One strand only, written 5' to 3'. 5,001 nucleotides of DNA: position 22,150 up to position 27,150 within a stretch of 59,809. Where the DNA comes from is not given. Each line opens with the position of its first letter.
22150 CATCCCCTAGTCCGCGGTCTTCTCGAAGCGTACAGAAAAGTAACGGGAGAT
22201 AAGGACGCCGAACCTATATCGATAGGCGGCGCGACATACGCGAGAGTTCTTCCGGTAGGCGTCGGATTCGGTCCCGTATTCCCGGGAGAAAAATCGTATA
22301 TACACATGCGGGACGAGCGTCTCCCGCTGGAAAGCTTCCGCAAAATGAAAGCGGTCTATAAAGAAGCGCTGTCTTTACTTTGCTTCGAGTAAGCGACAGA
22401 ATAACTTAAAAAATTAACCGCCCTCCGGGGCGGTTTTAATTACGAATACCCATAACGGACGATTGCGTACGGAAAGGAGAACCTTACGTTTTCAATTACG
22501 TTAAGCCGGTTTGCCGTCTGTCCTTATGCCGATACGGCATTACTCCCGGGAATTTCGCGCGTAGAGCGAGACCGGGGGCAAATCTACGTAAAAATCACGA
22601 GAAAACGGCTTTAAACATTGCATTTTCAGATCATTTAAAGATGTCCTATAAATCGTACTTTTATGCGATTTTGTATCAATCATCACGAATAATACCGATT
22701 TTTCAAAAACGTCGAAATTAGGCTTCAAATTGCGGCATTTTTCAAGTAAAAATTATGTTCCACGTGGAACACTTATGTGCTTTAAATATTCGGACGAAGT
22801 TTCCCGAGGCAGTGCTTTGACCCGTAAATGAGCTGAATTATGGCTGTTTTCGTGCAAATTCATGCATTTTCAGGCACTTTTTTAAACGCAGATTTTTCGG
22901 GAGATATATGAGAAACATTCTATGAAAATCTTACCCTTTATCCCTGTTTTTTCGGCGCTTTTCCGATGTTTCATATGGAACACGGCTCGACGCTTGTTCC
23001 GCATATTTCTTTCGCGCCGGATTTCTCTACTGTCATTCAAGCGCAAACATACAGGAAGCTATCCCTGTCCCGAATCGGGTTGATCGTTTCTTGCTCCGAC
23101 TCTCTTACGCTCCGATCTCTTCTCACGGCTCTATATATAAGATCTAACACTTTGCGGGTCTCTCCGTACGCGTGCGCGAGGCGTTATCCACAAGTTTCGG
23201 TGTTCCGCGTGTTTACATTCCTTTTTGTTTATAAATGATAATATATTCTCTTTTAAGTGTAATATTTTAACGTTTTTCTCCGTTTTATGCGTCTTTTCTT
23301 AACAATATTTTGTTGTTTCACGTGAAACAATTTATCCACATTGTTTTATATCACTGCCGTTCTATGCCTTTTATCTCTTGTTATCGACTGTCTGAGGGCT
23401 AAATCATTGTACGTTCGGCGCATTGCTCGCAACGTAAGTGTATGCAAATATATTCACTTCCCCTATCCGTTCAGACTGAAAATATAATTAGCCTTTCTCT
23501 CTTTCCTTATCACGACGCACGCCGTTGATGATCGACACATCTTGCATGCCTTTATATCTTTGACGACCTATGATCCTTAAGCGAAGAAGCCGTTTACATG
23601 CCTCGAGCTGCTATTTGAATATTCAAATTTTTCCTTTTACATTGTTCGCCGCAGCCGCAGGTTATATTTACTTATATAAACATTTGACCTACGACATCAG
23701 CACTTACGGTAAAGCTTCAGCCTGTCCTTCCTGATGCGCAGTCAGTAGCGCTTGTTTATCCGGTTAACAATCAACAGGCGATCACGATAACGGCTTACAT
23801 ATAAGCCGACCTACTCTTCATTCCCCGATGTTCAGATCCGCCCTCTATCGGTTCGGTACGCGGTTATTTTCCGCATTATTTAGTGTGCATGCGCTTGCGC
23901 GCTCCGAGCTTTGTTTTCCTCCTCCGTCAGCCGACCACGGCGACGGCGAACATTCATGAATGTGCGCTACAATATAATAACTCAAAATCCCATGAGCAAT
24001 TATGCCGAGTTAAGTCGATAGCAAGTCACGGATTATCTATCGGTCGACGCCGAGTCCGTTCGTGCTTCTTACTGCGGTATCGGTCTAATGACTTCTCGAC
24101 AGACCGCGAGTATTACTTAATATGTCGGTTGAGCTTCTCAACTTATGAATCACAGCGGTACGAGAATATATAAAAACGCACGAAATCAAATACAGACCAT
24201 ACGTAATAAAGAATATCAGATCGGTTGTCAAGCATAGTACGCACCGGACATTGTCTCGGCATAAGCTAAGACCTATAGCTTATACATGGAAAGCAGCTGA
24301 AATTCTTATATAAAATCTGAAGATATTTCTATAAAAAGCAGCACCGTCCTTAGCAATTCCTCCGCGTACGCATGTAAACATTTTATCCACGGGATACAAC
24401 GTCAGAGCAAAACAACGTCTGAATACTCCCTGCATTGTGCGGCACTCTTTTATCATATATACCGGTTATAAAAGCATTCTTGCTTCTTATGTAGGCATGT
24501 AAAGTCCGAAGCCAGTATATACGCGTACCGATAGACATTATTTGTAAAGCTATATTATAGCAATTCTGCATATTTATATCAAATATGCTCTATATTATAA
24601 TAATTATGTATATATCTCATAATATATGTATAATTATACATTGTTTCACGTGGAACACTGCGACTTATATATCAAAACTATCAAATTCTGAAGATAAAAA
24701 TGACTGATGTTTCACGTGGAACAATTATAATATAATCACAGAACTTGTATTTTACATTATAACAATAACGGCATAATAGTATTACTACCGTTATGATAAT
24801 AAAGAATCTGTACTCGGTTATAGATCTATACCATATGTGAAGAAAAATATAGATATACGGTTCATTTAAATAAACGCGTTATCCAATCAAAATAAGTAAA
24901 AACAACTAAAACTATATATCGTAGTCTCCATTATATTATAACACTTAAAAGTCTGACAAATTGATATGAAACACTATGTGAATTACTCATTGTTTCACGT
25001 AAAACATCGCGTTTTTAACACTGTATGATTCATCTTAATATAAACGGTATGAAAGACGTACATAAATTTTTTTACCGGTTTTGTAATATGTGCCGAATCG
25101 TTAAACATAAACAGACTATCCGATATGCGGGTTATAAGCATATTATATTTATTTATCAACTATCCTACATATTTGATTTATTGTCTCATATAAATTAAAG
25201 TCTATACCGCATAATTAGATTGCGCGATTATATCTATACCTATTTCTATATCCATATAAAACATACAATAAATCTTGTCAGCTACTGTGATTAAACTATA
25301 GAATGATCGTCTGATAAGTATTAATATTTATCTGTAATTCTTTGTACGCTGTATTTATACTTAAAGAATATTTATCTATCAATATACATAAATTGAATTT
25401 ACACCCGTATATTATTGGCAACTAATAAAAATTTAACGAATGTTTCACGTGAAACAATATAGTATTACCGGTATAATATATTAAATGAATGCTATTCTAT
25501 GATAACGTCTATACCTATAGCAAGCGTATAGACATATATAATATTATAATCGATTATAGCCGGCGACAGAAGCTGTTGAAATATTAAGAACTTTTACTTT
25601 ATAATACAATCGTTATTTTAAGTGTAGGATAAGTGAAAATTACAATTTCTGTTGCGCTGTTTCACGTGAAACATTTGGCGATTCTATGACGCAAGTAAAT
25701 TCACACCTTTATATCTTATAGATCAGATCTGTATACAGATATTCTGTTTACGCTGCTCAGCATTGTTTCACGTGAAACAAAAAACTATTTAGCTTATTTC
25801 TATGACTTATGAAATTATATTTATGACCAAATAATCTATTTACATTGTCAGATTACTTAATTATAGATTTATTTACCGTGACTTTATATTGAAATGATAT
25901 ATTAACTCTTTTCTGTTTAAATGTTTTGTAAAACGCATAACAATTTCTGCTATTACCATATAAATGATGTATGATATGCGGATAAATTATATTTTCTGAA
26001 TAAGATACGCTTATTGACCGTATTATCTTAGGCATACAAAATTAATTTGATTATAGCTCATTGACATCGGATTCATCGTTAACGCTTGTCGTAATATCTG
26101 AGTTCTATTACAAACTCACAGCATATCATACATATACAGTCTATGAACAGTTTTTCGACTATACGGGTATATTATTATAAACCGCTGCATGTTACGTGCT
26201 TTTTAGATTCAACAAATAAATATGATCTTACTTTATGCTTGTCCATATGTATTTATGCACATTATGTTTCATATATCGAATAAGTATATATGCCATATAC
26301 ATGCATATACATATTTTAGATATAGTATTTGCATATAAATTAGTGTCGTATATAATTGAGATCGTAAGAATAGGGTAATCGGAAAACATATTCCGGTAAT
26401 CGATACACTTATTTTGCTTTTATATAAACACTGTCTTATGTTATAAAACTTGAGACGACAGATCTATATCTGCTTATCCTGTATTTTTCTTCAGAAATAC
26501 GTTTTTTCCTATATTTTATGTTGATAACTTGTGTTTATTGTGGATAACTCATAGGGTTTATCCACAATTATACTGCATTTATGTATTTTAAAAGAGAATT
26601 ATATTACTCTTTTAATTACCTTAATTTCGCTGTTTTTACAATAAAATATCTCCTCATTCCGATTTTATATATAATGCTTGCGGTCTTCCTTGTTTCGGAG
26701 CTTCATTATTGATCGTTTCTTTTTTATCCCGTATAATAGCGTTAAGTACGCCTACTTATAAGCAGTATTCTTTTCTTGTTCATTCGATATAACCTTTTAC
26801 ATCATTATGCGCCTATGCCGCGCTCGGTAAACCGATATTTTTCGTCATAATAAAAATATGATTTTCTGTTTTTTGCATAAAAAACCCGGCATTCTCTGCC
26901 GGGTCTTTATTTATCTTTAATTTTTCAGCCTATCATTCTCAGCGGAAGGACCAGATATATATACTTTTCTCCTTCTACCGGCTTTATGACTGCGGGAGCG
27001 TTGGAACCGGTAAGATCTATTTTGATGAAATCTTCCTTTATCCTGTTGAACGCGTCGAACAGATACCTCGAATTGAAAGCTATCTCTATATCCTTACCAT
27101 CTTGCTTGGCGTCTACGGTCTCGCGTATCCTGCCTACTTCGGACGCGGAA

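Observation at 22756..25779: Dense array of nine parS (ParB-binding) palindromes inside non-coding DNA next to dnaN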

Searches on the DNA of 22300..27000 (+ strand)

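Call 24: search_rna_families(source=window, start=22300, end=27000, threshold=evalue, max_evalue=1)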
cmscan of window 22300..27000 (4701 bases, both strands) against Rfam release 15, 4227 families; matches with E-value up to 1: 3.
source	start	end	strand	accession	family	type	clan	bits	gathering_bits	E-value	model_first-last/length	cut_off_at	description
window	26849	26915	+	RF02064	STnc370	Gene; sRNA;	-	32.7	54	0.11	1-71/71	no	Enterobacterial sRNA STnc370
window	24637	24729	-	RF00053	mir-7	Gene; miRNA;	-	23.9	51.8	0.14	1-91/91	no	mir-7 microRNA precursor family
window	26244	26315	-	RF04052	mir-466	Gene; miRNA;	-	22.7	85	0.6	1-80/80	no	mir-466 microRNA precursor family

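Call 67: search_dna_similar(query=window:22393-26924:+, collection=plasmids, mode=distant, max_rows=8)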
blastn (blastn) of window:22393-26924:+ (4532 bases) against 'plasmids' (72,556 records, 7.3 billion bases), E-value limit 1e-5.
No match.

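Call 68: search_dna_similar(query=window:22393-26924:+, collection=phages, mode=distant, max_rows=8)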
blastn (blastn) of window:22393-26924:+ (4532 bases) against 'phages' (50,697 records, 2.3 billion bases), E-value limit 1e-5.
No match.
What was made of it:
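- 22393..26924 (.): Gene-free, AT-rich tract between the M20 peptidase stop and the dnaN stop. It is 4,532 bp at 34.5% GC, against 53.9% for the rest of the contig. The 25-26 kb bin drops to 27% GC. No plasmid or phage match: calls 67, 68.
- On Plasmid-type iterated centromere: There is no plasmid or phage DNA match (calls 67, 68).
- No similarity to 72,556 plasmid or 50,697 phage records (calls 67, 68).
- Tried and rejected: Distant blastn against plasmids and phages gave no match (calls 67, 68).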

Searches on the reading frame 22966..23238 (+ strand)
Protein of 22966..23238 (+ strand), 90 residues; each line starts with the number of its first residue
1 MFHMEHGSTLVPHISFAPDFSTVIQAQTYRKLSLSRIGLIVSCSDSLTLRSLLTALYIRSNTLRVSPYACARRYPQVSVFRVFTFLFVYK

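Call 80: search_protein_families(library=pfam, proteins=[window:22966-23238:+], max_evalue=0.1)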
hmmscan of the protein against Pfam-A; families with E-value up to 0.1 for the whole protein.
window:22966-23238:+ (90 aa): 1 family
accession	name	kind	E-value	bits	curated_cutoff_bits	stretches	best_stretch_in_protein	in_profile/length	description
PF22056.1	ORF239-like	-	0.099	13.2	27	0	14-70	31-86/168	ORF239-like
